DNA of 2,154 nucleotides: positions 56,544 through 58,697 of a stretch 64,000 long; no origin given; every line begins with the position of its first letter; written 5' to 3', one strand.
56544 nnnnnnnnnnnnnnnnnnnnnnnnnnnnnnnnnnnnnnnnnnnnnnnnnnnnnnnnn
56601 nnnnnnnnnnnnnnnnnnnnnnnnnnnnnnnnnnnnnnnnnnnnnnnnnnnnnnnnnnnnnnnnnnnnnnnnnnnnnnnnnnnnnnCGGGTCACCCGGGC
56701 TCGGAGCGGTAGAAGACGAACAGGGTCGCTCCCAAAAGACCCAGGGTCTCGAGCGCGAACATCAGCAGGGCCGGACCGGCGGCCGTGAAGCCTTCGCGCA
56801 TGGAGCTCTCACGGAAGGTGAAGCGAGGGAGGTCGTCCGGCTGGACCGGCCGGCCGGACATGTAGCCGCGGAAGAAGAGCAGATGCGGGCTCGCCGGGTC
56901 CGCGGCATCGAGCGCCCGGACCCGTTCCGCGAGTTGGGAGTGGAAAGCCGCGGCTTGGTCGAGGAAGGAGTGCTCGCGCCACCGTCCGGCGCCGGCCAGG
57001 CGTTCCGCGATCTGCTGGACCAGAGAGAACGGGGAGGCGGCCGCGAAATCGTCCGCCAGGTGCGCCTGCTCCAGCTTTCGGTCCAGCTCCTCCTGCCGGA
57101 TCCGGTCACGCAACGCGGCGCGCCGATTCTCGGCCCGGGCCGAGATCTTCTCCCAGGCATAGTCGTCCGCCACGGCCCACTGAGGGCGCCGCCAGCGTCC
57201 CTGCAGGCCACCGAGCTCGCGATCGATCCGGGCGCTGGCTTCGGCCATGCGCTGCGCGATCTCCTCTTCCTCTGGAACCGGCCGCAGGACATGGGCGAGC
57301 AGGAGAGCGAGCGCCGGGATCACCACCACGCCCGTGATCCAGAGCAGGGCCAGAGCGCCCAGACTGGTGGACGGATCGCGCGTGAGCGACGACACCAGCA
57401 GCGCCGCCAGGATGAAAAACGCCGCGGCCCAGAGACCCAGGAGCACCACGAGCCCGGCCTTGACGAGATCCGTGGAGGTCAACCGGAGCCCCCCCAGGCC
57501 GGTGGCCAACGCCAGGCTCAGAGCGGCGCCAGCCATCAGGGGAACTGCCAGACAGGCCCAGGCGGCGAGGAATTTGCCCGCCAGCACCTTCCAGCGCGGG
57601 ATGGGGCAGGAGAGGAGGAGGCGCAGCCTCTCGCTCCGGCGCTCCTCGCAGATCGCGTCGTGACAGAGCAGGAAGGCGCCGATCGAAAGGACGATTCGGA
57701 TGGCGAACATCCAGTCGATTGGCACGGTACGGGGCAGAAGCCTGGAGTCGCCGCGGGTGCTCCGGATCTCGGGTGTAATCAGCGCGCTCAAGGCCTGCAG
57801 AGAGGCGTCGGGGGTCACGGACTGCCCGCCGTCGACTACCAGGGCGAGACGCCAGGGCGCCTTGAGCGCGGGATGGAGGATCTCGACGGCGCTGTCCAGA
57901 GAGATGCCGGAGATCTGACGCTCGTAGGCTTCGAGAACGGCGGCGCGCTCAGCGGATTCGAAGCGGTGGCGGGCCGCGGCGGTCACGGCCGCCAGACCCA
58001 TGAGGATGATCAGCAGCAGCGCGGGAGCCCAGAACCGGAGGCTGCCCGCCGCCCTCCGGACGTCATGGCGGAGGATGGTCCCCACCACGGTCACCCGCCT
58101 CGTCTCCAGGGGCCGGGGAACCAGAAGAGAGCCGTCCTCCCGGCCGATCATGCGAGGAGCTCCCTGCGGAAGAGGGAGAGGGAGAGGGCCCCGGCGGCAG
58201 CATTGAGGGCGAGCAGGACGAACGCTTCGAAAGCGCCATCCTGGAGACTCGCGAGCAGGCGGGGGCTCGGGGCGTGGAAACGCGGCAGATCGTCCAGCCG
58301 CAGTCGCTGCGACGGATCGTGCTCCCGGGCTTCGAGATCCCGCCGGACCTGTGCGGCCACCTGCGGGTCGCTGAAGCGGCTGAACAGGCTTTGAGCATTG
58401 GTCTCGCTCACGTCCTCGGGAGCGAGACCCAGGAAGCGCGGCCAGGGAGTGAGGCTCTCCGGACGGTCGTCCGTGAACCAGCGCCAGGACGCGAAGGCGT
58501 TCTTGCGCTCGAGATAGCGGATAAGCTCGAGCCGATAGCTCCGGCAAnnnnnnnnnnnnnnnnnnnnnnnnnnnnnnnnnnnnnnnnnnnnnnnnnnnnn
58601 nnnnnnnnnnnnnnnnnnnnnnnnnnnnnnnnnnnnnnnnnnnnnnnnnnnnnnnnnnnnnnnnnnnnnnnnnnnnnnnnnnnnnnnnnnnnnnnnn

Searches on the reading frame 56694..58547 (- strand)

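Call 8: search_protein_families(library=pfam, proteins=[window:56694-58547:-], max_evalue=0.001)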
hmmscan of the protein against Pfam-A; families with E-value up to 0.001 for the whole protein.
window:56694-58547:- (618 aa): 4 families
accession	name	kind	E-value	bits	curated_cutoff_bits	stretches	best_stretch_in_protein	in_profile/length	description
PF12679.13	ABC2_membrane_2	-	6.1e-26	91.8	27.2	1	157-521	2-246/283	ABC-2 family transporter protein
PF12698.13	ABC2_membrane_3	-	4.1e-08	33.1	31.6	1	282-410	172-287/347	ABC-2 family transporter protein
PF12040.14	DUF3526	-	6.9e-08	33.7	25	1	453-541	29-118/144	Domain of unknown function (DUF3526)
PF12730.13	ABC2_membrane_4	-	3.2e-07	30.9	27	1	281-397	54-170/179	ABC-2 family transporter protein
